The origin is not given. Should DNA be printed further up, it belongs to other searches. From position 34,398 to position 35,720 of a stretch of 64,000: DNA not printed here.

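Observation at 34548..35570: Single-gene RelA/SpoT synthetase-only protein with an unassigned C-terminal domain: candidate toxSAS / anti-phage effector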

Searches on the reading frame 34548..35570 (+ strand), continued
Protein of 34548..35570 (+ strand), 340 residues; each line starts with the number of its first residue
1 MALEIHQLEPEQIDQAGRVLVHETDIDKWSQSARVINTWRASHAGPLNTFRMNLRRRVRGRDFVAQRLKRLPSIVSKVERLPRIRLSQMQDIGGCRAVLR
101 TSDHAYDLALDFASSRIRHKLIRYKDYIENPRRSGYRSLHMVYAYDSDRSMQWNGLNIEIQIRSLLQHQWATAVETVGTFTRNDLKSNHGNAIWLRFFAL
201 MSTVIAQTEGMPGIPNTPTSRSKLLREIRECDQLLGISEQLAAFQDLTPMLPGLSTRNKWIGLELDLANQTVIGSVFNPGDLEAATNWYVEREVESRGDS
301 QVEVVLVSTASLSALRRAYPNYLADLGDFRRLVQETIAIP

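Call 79: search_protein_families(library=pfam, proteins=[L004:7166-8662:+, L004:9224-9925:+, L004:11306-12964:-, L005:8170-9858:-, L005:11243-14086:-, L082:2127-3680:+, L082:3693-4958:+, L082:6254-6913:-, L003:12568-13479:-, L003:13476-16661:-], max_evalue=0.00001)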
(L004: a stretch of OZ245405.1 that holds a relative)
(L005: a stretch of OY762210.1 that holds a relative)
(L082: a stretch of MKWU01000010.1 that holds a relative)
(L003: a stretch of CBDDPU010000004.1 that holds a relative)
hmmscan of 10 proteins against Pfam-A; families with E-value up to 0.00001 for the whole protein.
L004:7166-8662:+ (498 aa): 2 families
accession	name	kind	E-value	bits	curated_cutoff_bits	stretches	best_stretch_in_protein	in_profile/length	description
PF00749.27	tRNA-synt_1c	-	5.1e-96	321.7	23.4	1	5-321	2-314/314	tRNA synthetases class I (E and Q), catalytic domain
PF19269.4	Anticodon_2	-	9.6e-27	94.5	23.6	1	336-482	3-140/141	Anticodon binding domain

L004:9224-9925:+ (233 aa): 3 families
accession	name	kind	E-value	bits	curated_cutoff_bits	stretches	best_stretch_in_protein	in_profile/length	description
PF13507.12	GATase_5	-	4.5e-43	147.6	27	1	5-210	6-232/260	CobB/CobQ-like glutamine amidotransferase domain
PF07685.20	GATase_3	-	5.1e-09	36.5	27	1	28-94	26-90/196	CobB/CobQ-like glutamine amidotransferase domain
PF01965.30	DJ-1_PfpI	-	1.1e-07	32.3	26.6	1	41-101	61-116/165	DJ-1/PfpI family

L004:11306-12964:- (552 aa): 3 families
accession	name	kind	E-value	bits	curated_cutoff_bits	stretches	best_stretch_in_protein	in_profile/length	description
PF00205.28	TPP_enzyme_M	-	9.8e-35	119.7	30.4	1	185-318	1-137/137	Thiamine pyrophosphate enzyme, central domain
PF02775.26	TPP_enzyme_C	-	6.1e-27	94.7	21.9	1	390-536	3-150/151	Thiamine pyrophosphate enzyme, C-terminal TPP binding domain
PF02776.23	TPP_enzyme_N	-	8.4e-20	71.2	26.8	1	2-106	2-108/119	Thiamine pyrophosphate enzyme, N-terminal TPP binding domain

L005:8170-9858:- (562 aa): 3 families
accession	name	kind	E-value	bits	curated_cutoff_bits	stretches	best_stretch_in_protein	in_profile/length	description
PF00749.27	tRNA-synt_1c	-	2.7e-103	345.6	23.4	1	30-337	2-312/314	tRNA synthetases class I (E and Q), catalytic domain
PF03950.23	tRNA-synt_1c_C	-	4.4e-30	104.2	23.9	1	341-441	1-91/91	tRNA synthetases class I (E and Q), anti-codon binding domain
PF20974.2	tRNA-synt_1c_C2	-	2e-22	80.1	23.9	1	458-534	1-69/69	tRNA synthetases class I (E and Q), anti-codon binding domain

L005:11243-14086:- (947 aa): 2 families
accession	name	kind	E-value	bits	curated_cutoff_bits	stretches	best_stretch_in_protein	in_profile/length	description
PF00923.25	TAL_FSA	-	7.7e-80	268.7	27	1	18-359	1-284/285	Transaldolase/Fructose-6-phosphate aldolase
PF00342.24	PGI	-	1e-11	44.6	22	1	523-651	135-262/486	Phosphoglucose isomerase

L082:2127-3680:+ (517 aa): 3 families
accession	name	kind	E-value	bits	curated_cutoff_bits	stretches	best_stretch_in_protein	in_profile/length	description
PF00152.25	tRNA-synt_2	-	3e-87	293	25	1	173-515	2-307/308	tRNA synthetases class II (D, K and N)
PF01336.31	tRNA_anti-codon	-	6.2e-16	58.5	27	1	80-153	1-72/75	OB-fold nucleic acid binding domain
PF01409.25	tRNA-synt_2d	-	2.3e-06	27.7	19.8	0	264-291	104-131/246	tRNA synthetases class II core domain (F)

L082:3693-4958:+ (421 aa): 2 families
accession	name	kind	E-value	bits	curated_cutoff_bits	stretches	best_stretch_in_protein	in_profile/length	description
PF00587.30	tRNA-synt_2b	-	1.5e-28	100.5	29.3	1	218-395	6-178/179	tRNA synthetase class II core domain (G, H, P, S and T)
PF02403.27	Seryl_tRNA_N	-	2.6e-25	89.2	28.2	1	1-106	1-108/108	Seryl-tRNA synthetase N-terminal domain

L082:6254-6913:- (219 aa): 1 family
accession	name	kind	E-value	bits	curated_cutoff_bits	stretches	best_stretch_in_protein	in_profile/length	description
PF01195.25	Pept_tRNA_hydro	-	3e-58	197.1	27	1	38-219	1-183/183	Peptidyl-tRNA hydrolase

L003:12568-13479:- (303 aa): 1 family
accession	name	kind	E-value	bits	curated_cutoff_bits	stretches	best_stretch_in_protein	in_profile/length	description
PF01867.21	Cas_Cas1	-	1.3e-29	103.7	22.3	1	8-238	3-254/283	CRISPR associated protein Cas1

L003:13476-16661:- (1061 aa): 3 families
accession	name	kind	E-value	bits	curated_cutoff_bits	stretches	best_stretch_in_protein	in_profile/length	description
PF18541.7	RuvC_III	-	6.8e-21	75.5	26.2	1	654-755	5-124/179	RuvC endonuclease subdomain 3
PF13395.12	HNH_4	-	2.5e-19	69.4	22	1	558-610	1-53/54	HNH endonuclease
PF18470.6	Cas9_a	-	2e-10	41.2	26.9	1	215-399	8-191/221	Cas9 alpha-helical lobe domain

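Call 86: fold_search(model_id=the predicted structure, library=viral)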
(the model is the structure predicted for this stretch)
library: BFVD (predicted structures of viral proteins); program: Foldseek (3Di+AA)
matches with E <= 10: 531; with E <= 0.001: 7
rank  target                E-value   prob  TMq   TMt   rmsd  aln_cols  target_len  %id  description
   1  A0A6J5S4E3            8.6e-08  1.00  0.41  0.33   5.6       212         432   18  RelA/SpoT [uncultured Caudovirales phage]
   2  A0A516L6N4            1.5e-06  1.00  0.36  0.13  22.7       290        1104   16  (no name in the UniProt tables at hand)
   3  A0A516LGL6            2.1e-06  1.00  0.34  0.10  18.5       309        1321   14  (no name in the UniProt tables at hand)
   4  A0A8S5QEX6            1.6e-05  1.00  0.34  0.66   1.8       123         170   39  RelA/SpoT domain-containing protein [Siphoviridae sp. ctr2f5]
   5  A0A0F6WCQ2            9.7e-05  1.00  0.43  0.56   4.4       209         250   16  RelA/SpoT family protein [Sinorhizobium phage phiN3]
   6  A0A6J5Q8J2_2          4.5e-04  1.00  0.34  0.12  11.2       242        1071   14  RelA/SpoT [uncultured Caudovirales phage]
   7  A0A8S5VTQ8            6.4e-04  1.00  0.28  0.40  12.2       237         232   13  (no name in the UniProt tables at hand)
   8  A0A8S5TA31            1.4e-03  1.00  0.35  0.54   9.6       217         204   12  Tas1 [Siphoviridae sp. ctprd3]
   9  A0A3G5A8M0            1.4e-03  1.00  0.39  0.20   3.7       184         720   14  Glycosyltransferase [Hyperionvirus sp.]
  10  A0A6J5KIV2            1.4e-03  1.00  0.29  0.10  14.0       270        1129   14  DdrB-like domain-containing protein [uncultured Caudovirales phage]
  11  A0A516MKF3            2.8e-03  1.00  0.29  0.19  11.0       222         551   14  (no name in the UniProt tables at hand)
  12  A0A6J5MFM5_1          5.7e-03  0.99  0.30  0.12  16.6       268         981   11  ART-PolyVal-like domain-containing protein [uncultured Caudovirales phage]
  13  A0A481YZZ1            3.4e-02  0.99  0.25  0.53   6.4       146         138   16  Uncharacterized protein [Mimivirus LCMiAC01]
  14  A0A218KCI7            9.9e-02  0.41  0.13  0.29  14.1       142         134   10  (no name in the UniProt tables at hand)
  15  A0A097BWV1            1.1e-01  0.10  0.13  0.17  23.8       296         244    9  Nucleotidyltransferase [Shigella phage pSs-1]
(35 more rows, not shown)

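Call 88: find_encoding_contigs(protein=P0018, flank=5000, max_places=2)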
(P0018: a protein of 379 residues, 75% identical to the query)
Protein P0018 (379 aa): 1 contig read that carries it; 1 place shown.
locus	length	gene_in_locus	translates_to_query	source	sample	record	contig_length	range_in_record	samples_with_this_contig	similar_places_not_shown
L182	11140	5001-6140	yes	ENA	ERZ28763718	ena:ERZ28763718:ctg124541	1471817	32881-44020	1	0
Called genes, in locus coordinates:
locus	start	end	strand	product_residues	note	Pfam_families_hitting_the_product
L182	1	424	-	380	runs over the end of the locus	PF02746:MR_MLE_N, PF13378:MR_MLE_C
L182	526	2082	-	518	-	PF00890:FAD_binding_2 (faint), PF01266:DAO (weak), PF01494:FAD_binding_3 (faint), PF01593:Amino_oxidase, PF01946:Thi4 (weak), PF03486:HI0933_like (faint), PF13450:NAD_binding_8, PF01266:DAO, +1 more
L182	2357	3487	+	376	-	PF03841:SelA (weak), PF00266:Aminotran_5 (weak)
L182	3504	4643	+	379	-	PF00266:Aminotran_5 (faint)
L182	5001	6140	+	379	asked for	PF04607:RelA_SpoT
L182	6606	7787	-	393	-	PF02746:MR_MLE_N, PF13378:MR_MLE_C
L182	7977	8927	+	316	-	PF00248:Aldo_ket_red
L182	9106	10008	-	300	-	PF01063:Aminotran_4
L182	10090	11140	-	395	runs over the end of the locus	PF06224:AlkZ-like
